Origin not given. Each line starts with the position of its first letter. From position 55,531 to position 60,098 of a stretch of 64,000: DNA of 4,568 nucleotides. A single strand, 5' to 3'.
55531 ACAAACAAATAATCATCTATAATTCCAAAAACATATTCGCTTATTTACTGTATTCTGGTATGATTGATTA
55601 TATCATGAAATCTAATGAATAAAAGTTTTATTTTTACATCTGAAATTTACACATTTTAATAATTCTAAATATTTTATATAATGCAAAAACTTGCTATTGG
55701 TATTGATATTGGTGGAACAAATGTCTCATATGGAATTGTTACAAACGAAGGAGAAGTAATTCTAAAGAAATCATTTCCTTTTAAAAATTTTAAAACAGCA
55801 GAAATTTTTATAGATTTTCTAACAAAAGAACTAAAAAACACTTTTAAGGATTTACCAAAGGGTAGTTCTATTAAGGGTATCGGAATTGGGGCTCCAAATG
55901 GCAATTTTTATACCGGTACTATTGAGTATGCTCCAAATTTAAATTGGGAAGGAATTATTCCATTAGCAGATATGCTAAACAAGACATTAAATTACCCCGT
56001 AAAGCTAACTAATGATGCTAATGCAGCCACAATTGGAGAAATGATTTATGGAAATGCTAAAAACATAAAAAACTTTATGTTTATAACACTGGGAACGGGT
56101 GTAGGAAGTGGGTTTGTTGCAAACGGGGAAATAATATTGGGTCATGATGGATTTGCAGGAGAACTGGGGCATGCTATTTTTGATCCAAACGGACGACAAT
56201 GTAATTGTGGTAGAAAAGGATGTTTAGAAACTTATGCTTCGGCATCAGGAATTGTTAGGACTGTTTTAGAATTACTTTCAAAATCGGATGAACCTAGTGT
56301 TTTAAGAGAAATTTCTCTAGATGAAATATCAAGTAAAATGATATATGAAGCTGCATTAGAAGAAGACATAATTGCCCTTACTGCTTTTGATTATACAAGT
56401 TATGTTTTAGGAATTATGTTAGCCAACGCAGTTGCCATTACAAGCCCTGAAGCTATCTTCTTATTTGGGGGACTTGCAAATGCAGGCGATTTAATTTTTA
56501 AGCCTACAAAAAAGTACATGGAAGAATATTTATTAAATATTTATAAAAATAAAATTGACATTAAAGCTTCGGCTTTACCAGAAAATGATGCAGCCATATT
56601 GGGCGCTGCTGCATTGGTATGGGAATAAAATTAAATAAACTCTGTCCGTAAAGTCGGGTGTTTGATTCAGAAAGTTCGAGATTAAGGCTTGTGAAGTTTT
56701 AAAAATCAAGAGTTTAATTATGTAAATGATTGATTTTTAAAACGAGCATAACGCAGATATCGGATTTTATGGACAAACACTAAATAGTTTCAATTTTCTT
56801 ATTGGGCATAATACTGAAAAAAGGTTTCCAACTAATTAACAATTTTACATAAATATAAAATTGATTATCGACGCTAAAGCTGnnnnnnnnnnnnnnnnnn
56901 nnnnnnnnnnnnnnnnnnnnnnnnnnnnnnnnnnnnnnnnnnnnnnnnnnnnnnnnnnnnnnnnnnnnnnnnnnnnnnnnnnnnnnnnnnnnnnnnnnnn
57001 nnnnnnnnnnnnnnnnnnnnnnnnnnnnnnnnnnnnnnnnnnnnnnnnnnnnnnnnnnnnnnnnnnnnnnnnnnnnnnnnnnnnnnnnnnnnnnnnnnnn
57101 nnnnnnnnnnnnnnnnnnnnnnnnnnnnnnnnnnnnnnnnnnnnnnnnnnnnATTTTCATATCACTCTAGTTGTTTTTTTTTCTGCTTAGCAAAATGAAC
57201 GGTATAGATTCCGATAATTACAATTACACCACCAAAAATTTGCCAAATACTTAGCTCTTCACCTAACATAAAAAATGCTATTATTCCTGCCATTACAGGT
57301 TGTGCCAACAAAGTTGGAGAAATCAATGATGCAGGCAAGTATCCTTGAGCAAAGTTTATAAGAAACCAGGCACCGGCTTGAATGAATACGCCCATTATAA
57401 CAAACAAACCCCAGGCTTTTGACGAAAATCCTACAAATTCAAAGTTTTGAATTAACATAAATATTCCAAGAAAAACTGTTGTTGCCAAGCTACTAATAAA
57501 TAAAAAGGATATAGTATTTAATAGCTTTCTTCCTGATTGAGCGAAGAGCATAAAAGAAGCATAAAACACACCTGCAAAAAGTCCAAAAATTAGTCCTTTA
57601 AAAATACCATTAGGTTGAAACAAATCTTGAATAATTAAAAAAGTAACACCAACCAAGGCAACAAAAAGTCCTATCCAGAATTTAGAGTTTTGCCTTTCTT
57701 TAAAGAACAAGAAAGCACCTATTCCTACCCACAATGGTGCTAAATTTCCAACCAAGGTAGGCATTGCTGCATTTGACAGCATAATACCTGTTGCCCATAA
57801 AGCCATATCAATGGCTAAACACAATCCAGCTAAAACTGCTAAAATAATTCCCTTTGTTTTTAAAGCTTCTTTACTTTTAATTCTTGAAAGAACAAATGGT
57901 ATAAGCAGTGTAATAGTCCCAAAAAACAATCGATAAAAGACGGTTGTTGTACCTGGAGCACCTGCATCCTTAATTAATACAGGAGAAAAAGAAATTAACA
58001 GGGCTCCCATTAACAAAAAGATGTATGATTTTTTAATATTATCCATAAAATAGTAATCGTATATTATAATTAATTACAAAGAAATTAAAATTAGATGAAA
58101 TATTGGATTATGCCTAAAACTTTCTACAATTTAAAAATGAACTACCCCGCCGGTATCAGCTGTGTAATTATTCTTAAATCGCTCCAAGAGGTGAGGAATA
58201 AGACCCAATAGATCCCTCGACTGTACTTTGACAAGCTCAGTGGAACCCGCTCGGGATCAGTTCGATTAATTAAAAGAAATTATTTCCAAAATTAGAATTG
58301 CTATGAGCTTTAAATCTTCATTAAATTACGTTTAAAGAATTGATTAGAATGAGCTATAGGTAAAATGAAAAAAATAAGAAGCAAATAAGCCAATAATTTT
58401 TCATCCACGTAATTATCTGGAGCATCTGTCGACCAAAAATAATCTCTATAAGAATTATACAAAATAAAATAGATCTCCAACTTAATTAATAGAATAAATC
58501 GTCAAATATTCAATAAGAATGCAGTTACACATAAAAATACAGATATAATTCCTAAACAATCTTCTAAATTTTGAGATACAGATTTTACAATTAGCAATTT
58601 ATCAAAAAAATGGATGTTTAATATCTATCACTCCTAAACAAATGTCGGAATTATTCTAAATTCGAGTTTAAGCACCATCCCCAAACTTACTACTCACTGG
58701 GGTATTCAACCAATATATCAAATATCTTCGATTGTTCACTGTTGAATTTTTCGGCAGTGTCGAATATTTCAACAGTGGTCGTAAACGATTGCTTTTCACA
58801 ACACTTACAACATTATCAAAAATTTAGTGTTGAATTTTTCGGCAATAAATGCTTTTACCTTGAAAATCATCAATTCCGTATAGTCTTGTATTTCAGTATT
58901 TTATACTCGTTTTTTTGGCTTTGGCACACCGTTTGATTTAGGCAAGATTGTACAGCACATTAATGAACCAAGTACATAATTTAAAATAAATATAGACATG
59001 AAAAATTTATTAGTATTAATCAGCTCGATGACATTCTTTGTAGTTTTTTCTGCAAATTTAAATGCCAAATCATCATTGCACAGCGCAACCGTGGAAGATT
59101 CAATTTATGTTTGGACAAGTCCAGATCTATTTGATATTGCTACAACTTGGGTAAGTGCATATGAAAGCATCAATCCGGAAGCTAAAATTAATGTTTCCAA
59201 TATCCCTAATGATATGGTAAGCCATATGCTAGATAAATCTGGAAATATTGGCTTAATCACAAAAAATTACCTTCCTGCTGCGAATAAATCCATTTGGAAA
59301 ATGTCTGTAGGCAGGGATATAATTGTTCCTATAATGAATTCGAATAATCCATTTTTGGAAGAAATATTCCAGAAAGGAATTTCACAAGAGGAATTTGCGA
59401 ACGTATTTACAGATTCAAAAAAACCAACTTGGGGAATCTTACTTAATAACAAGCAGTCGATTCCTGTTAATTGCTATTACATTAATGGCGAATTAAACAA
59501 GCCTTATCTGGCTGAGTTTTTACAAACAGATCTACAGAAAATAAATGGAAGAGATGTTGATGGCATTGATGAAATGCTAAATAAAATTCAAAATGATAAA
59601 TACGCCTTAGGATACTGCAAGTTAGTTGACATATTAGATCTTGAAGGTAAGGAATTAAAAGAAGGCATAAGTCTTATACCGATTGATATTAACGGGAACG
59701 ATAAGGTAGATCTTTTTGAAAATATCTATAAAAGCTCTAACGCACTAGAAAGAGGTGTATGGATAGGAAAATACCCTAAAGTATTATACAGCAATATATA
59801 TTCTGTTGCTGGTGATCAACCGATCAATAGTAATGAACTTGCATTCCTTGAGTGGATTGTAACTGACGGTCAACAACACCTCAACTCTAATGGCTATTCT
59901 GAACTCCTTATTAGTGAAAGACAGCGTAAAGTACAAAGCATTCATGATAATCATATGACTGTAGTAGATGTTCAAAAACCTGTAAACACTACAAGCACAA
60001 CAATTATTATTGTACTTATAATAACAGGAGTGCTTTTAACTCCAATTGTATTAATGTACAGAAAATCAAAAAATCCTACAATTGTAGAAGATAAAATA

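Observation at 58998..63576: Orphan NrfC/NrfD-type quinone module bracketed by two membrane-anchored GcvH-fold paralogues, one fused to a periplasmic PstS-like binding domain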

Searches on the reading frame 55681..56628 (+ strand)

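Call 47: search_protein_families(library=pfam, proteins=[window:55681-56628:+], max_evalue=0.001)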
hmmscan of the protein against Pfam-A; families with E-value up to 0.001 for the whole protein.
window:55681-56628:+ (315 aa): 2 families
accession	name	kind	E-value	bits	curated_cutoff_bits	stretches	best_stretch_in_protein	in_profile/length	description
PF00480.26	ROK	-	4.6e-64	217.2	22.9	1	6-313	2-291/294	ROK family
PF02685.22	Glucokinase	-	0.00015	21.4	22.1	0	9-267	4-264/314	Glucokinase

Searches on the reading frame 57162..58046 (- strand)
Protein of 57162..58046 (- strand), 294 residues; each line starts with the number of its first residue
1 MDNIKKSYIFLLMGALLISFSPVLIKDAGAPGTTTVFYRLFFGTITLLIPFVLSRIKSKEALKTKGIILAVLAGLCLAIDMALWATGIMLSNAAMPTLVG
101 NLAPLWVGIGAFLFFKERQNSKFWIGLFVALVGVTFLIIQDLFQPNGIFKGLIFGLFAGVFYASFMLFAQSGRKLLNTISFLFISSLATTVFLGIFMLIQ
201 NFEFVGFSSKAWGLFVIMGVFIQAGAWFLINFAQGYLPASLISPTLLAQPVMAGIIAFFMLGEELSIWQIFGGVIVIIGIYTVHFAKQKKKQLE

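Call 47: search_protein_families(library=pfam, proteins=[window:57162-58046:-], max_evalue=0.001)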
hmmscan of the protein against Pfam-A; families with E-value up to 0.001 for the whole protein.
window:57162-58046:- (294 aa): 1 family
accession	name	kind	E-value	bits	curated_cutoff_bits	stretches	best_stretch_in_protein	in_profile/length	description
PF00892.27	EamA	-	2.9e-30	105.7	28.2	2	150-283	2-133/135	EamA-like transporter family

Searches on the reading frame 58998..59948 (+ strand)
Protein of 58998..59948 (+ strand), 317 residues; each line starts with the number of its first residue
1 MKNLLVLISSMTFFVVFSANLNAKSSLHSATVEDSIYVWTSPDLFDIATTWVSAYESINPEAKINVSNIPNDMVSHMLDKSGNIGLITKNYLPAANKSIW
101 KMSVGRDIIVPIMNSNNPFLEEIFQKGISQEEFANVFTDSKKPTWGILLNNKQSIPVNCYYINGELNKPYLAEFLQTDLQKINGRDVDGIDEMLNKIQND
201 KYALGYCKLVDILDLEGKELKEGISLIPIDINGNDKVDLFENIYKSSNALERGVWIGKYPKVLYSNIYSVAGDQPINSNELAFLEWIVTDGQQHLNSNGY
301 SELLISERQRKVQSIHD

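Call 27: search_solved_structures(query=window:58998-59948:+, max_evalue=10, show_alignments=2)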
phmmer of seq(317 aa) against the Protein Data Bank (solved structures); distinct sequences matched with E-value up to 10: 1.
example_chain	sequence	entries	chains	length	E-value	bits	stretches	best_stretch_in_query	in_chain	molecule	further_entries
4h1x_A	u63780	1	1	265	0.00097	21.8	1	41-145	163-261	Phosphate-binding protein pstS 2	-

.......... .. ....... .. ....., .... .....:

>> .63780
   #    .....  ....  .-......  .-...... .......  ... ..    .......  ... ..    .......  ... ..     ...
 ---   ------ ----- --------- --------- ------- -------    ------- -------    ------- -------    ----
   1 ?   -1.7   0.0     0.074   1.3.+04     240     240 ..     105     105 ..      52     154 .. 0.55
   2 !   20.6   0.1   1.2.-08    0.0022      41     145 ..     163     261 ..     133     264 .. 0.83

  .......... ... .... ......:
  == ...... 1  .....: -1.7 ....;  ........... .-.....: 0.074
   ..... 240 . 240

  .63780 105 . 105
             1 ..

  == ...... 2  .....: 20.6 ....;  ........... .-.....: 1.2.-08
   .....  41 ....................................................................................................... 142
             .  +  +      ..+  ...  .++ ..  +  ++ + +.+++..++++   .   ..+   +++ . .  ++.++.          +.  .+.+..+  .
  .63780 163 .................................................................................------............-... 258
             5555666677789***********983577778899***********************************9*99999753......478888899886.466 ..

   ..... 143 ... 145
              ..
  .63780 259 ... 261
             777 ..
